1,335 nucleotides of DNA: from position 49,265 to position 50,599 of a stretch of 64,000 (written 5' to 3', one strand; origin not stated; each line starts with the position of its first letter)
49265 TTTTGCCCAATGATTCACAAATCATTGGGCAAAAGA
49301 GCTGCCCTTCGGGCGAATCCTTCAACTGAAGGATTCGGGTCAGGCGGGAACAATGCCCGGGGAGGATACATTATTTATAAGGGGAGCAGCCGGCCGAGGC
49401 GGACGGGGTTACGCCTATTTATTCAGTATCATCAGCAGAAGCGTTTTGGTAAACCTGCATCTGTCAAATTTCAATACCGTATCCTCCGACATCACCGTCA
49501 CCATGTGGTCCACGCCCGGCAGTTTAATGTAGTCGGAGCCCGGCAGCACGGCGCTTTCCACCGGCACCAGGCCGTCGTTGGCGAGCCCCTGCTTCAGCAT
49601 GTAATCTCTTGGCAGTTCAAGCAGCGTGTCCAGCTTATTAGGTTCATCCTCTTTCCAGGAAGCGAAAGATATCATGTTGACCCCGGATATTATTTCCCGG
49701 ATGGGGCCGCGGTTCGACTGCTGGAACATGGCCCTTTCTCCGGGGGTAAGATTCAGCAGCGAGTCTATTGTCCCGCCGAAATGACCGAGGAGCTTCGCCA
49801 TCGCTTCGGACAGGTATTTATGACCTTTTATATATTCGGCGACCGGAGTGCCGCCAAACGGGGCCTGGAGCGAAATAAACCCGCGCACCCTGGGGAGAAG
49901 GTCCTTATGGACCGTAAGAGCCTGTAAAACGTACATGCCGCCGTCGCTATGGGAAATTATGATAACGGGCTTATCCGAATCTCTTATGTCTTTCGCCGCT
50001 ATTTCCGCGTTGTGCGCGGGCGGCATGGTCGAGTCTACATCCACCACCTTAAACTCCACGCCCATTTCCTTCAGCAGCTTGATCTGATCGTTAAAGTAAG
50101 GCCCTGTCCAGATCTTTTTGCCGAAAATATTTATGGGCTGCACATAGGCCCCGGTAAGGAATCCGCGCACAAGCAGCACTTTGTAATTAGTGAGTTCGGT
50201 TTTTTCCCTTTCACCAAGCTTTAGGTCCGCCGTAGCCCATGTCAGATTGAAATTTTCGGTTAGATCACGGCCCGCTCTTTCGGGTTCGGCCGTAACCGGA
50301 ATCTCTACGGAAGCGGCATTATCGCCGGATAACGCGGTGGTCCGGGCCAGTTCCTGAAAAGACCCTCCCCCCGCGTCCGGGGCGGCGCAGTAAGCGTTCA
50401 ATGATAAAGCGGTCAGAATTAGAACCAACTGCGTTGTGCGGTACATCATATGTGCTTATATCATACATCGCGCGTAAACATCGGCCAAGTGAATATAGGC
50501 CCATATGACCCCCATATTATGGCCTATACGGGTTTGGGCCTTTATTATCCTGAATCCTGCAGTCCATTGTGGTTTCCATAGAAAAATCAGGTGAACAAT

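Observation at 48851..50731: Duplicated ~150-nt structured noncoding motif with compensatory mutations, bracketing a lipase gene and preceding a TetR-efflux operon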

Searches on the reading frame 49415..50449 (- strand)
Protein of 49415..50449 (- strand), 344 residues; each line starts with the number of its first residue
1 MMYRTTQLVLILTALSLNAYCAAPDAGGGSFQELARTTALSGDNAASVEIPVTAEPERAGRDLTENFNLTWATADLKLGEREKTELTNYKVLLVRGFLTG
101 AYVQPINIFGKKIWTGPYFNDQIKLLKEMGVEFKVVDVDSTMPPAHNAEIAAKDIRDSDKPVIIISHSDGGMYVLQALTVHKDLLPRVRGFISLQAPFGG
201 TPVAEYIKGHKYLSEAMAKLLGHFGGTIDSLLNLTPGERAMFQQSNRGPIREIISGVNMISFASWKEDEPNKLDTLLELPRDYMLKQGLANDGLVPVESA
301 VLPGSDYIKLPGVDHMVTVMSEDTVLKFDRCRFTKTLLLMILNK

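Call 13: search_protein_families(library=pfam, proteins=[window:49415-50449:-])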
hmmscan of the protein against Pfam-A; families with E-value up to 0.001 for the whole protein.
window:49415-50449:- (344 aa): 1 family
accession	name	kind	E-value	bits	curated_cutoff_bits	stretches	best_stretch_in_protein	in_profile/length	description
PF12697.13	Abhydrolase_6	-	7.6e-06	27.2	26.3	1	150-321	56-211/217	Alpha/beta hydrolase family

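Call 41: find_encoding_contigs(protein=window:49415-50449:-, flank=4000, max_places=8)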
Protein window:49415-50449:- (344 aa): 4 contigs read that carry it; 4 places shown.
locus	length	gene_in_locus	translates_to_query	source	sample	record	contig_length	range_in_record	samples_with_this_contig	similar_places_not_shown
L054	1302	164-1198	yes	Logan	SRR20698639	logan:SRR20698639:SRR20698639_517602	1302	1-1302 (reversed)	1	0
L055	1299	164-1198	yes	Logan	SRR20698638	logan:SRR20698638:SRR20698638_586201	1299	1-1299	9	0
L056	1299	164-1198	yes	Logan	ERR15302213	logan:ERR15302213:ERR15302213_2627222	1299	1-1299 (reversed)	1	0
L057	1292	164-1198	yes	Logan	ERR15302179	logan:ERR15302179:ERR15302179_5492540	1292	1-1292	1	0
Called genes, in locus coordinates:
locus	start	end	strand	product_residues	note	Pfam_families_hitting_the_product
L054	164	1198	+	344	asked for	PF12697:Abhydrolase_6 (weak)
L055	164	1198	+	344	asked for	PF12697:Abhydrolase_6 (weak)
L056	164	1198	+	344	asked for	PF12697:Abhydrolase_6 (weak)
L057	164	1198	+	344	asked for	PF12697:Abhydrolase_6 (weak)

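Call 43: find_homologous_proteins(query=window:49415-50449:-, max_evalue=1e-20)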
Query window:49415-50449:- (344 aa): 41 proteins with E <= 1e-20 among 2701 candidates.
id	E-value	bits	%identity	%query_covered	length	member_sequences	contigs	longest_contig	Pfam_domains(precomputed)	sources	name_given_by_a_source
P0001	8.8e-173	592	76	100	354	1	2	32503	-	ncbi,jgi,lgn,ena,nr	ncbi:MAG TPA: hypothetical protein DCL44_09900 [Elusimicrobia bacterium]|nr:hypothetical protein [El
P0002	7.9e-165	566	100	74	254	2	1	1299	PF12697.14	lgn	-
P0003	2.4e-128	446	60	100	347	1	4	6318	-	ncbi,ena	-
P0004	5.0e-128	445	61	100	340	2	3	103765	-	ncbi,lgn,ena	-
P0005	6.7e-126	438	60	100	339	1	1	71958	-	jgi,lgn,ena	-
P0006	2.6e-125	436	64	83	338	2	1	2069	PF12697.14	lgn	-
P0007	1.5e-121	424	57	100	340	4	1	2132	-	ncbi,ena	-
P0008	2.3e-118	413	56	100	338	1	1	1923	PF12697.14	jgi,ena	-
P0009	5.0e-117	409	63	87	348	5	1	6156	-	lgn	-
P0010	1.2e-116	408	60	81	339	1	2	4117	-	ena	-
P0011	1.7e-116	407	62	83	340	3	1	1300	-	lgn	-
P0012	2.4e-115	404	59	82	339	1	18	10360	-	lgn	-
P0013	4.2e-114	399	61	82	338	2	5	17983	PF12697.14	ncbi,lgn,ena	-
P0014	4.8e-114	399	60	87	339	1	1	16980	-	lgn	-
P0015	9.2e-114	398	56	95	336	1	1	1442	PF12697.14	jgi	jgi:pimeloyl-ACP methyl ester carboxylesterase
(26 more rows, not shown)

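Call 44: find_encoding_contigs(protein=P0001, flank=6000, max_places=3)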
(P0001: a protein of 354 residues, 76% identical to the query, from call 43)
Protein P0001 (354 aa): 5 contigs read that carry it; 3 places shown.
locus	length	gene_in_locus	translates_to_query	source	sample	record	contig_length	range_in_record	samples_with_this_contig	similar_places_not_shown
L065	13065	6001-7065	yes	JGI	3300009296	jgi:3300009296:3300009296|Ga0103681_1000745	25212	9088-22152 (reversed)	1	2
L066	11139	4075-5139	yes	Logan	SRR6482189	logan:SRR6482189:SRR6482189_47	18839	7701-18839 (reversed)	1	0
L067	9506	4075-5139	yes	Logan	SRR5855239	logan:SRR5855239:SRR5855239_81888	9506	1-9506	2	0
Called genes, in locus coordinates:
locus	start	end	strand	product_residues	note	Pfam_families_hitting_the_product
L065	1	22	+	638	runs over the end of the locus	PF02922:CBM_48, PF00128:Alpha-amylase, PF02806:Alpha-amylase_C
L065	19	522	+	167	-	PF01272:GreA_GreB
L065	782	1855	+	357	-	PF00154:RecA_N, PF08423:Rad51, PF06745:ATPase (faint), PF27531:MT3502_N (weak), PF01637:ATPase_2 (weak), PF21096:RecA_C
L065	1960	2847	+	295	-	PF02899:Phage_int_SAM_1, PF13495:Phage_int_SAM_4 (weak), PF00589:Phage_integrase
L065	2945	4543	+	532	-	-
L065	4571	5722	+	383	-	PF02737:3HCDH_N, PF00725:3HCDH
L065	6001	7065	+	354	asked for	-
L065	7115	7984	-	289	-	PF00491:Arginase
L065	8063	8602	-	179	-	PF01862:PvlArgDC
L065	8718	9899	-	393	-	PF00278:Orn_DAP_Arg_deC, PF02784:Orn_Arg_deC_N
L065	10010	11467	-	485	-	PF03435:Sacchrp_dh_NADP, PF16653:Sacchrp_dh_C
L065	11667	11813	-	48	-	-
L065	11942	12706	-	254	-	PF01569:PAP2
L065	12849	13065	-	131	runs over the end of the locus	PF00072:Response_reg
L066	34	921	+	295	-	PF02899:Phage_int_SAM_1, PF13495:Phage_int_SAM_4 (weak), PF00589:Phage_integrase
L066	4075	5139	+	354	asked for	-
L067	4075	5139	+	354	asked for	-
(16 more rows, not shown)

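Call 45: find_encoding_contigs(protein=P0004, flank=6000, max_places=3)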
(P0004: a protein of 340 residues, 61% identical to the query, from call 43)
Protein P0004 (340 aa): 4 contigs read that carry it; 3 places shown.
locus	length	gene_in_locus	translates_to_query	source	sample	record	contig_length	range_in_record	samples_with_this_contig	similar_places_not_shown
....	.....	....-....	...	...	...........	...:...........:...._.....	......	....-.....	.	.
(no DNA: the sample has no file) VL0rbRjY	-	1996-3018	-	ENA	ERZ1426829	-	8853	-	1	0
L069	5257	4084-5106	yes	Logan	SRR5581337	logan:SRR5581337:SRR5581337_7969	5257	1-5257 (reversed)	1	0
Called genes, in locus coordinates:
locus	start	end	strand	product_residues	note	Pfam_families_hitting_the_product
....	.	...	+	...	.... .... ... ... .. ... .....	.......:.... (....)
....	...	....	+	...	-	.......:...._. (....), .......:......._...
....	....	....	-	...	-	-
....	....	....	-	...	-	-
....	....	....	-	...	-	-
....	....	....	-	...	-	-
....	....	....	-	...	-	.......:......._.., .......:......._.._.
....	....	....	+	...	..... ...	-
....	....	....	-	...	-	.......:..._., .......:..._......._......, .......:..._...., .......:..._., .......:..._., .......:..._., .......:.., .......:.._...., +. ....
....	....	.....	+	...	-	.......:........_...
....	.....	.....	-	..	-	-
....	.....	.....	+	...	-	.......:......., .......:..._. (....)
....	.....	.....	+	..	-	-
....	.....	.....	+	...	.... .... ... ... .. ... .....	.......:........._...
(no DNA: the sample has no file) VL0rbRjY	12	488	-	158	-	-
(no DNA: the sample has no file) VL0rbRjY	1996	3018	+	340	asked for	-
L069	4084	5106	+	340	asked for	-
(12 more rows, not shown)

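Call 46: find_encoding_contigs(protein=P0005, flank=6000, max_places=2)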
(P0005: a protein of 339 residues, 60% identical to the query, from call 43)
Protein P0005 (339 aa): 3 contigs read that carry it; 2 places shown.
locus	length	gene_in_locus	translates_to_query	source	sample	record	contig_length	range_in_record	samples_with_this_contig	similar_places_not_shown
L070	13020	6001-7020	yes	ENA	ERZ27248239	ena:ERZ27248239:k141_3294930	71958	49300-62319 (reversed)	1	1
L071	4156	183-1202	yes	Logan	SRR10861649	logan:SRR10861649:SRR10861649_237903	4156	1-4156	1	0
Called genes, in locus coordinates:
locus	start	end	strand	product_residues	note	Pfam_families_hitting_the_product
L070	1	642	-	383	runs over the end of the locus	PF07894:SACK1 (faint), PF13091:PLDc_2, PF00614:PLDc (faint), PF13091:PLDc_2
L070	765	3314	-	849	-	PF00690:Cation_ATPase_N, PF00122:E1-E2_ATPase, PF00702:Hydrolase, PF13246:Cation_ATPase, PF00689:Cation_ATPase_C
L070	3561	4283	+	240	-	PF04338:DUF481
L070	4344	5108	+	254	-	PF01435:Peptidase_M48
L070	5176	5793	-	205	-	-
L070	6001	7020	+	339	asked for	-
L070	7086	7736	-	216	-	PF05708:Peptidase_C92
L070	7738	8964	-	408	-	-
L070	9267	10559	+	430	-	PF00285:Citrate_synt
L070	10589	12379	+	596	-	PF17297:PEPCK_N, PF00821:PEPCK_GTP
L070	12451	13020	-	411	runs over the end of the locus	PF00180:Iso_dh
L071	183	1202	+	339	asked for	-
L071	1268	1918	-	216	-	PF05708:Peptidase_C92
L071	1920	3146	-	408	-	-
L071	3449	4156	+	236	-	?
